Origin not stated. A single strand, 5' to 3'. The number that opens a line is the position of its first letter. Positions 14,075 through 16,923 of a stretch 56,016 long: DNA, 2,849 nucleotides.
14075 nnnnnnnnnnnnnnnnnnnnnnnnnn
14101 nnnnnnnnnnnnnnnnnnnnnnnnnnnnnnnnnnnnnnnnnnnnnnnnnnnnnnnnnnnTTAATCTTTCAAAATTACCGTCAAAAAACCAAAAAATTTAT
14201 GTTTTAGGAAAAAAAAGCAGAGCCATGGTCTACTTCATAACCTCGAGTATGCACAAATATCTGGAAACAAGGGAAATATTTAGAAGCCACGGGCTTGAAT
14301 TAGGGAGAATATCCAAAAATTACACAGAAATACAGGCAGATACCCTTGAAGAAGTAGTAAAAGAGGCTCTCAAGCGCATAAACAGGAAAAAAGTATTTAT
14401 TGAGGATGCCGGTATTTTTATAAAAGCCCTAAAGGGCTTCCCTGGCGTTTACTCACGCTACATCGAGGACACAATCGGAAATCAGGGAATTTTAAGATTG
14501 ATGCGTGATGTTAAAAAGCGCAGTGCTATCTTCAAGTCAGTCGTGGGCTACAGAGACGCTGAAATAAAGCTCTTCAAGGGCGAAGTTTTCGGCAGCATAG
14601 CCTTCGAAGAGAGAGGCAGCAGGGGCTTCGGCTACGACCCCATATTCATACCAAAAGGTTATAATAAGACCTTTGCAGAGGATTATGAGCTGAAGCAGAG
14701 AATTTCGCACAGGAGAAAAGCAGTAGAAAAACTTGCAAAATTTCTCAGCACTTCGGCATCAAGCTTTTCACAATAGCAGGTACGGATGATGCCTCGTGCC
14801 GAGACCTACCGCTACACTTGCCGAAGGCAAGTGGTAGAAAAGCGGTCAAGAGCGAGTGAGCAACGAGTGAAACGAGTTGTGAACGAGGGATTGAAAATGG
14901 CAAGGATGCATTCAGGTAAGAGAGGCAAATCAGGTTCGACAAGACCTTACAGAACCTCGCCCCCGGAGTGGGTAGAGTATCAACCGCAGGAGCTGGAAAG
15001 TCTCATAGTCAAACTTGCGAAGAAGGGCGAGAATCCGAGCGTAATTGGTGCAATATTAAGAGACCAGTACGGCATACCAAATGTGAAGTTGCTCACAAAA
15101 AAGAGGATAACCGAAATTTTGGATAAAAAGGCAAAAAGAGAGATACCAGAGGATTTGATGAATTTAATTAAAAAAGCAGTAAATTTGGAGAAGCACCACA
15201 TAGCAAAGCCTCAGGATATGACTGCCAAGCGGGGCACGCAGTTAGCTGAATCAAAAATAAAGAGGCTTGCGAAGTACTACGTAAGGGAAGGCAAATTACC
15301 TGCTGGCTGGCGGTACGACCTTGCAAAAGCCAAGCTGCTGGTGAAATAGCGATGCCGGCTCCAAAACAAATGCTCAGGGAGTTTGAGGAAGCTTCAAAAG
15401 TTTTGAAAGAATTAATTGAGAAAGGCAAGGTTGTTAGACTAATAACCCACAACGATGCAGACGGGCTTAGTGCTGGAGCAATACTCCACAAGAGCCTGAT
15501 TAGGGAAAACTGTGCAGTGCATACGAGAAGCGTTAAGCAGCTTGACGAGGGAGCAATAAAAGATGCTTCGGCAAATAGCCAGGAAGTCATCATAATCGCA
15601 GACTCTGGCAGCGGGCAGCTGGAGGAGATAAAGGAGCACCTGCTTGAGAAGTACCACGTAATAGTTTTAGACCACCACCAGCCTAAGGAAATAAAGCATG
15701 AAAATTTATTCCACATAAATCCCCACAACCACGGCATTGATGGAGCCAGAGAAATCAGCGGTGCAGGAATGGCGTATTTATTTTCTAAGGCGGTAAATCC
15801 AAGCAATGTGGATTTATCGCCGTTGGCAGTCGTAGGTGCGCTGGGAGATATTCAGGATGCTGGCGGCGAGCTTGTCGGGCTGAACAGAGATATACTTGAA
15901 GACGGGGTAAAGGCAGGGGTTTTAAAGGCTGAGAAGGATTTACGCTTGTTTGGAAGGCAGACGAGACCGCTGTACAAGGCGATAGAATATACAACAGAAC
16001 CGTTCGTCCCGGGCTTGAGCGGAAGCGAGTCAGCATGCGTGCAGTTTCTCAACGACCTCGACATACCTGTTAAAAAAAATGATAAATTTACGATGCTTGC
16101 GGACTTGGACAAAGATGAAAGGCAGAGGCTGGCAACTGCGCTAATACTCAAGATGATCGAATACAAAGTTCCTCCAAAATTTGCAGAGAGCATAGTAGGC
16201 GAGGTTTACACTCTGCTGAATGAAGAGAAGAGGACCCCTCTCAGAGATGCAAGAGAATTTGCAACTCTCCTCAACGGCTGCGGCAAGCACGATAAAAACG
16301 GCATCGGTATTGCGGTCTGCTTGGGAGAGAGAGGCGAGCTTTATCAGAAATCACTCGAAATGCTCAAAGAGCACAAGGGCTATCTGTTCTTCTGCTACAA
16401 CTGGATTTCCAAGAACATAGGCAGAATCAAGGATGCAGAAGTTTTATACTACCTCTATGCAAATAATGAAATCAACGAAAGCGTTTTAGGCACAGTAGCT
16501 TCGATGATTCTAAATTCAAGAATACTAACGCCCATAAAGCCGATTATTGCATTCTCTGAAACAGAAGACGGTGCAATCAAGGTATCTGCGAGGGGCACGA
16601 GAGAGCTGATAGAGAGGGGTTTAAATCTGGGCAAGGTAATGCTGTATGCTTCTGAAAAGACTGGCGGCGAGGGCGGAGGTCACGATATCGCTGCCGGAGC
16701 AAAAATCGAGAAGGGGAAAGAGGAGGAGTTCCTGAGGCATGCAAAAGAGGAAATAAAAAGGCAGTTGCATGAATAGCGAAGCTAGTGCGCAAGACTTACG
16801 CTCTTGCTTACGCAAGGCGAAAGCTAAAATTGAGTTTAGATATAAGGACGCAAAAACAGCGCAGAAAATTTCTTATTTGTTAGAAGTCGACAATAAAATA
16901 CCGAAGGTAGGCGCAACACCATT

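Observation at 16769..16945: Repeat elements embedded in frame in the KEOPS gene pcc1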

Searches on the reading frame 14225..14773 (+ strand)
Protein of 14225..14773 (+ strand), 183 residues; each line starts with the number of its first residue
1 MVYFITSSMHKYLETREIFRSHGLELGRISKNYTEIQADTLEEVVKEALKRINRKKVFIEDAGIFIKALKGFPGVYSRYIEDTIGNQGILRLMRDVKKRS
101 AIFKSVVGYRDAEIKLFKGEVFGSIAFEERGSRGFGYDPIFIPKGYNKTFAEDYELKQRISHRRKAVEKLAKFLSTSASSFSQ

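Call 32: search_protein_families(library=pfam, proteins=[window:14225-14773:+], max_evalue=0.001)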
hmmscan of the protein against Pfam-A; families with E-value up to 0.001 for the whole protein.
window:14225-14773:+ (183 aa): 1 family
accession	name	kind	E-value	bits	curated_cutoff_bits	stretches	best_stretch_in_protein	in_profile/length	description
PF01725.21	Ham1p_like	-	6.2e-43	147.3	22.5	1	2-173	1-186/186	Ham1 family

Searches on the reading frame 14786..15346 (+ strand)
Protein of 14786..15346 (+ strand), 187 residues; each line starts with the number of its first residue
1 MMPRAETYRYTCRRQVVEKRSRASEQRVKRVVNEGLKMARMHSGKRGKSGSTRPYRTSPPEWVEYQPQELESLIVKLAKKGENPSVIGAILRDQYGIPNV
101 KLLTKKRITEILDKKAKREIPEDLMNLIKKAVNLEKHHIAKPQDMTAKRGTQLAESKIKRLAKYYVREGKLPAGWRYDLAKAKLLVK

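Call 32: search_protein_families(library=pfam, proteins=[window:14786-15346:+], max_evalue=0.001)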
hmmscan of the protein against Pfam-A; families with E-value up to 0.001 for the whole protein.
window:14786-15346:+ (187 aa): 2 families
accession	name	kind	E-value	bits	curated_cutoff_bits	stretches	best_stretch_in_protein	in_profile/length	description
PF08069.17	Ribosomal_S13_N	-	5.8e-29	100.4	25.4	1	38-97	1-60/60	Ribosomal S13/S15 N-terminal domain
PF00312.27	Ribosomal_S15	-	2.1e-11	44.2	31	1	117-184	15-80/81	Ribosomal protein S15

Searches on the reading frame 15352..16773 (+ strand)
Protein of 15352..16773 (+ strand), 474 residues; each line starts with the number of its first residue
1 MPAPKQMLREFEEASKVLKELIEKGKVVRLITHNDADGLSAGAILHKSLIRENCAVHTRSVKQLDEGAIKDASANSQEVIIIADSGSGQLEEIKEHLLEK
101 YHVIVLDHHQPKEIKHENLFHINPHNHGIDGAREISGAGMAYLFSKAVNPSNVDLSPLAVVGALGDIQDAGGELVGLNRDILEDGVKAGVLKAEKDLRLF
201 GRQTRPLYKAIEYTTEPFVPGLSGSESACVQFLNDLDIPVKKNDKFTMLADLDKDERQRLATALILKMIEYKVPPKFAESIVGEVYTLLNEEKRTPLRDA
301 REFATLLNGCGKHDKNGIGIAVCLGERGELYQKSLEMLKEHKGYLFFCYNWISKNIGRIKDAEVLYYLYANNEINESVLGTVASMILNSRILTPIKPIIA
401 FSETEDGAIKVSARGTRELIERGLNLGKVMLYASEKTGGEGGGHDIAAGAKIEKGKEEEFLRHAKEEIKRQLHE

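Call 6: search_protein_families(library=pfam, proteins=[window:15352-16773:+], max_evalue=0.1)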
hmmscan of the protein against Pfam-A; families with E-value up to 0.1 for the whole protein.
window:15352-16773:+ (474 aa): 3 families
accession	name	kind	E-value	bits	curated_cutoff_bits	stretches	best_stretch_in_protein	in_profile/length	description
PF21763.2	DHH_CID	-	1.1e-25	90.3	27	1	199-282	1-84/84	DHH-CID domain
PF02272.25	DHHA1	-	1.1e-16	61.6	25.9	1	368-469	5-101/102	DHHA1 domain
PF01368.27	DHH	-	1.1e-09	39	28.1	1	30-145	4-102/125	DHH family, N-terminal domain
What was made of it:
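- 15352..16776 (+): recJ/GAN-like DHH phosphoesterase gene. Its last codon and stop lie in Y. Pfam DHH, DHH_CID and DHHA1 (call 6).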
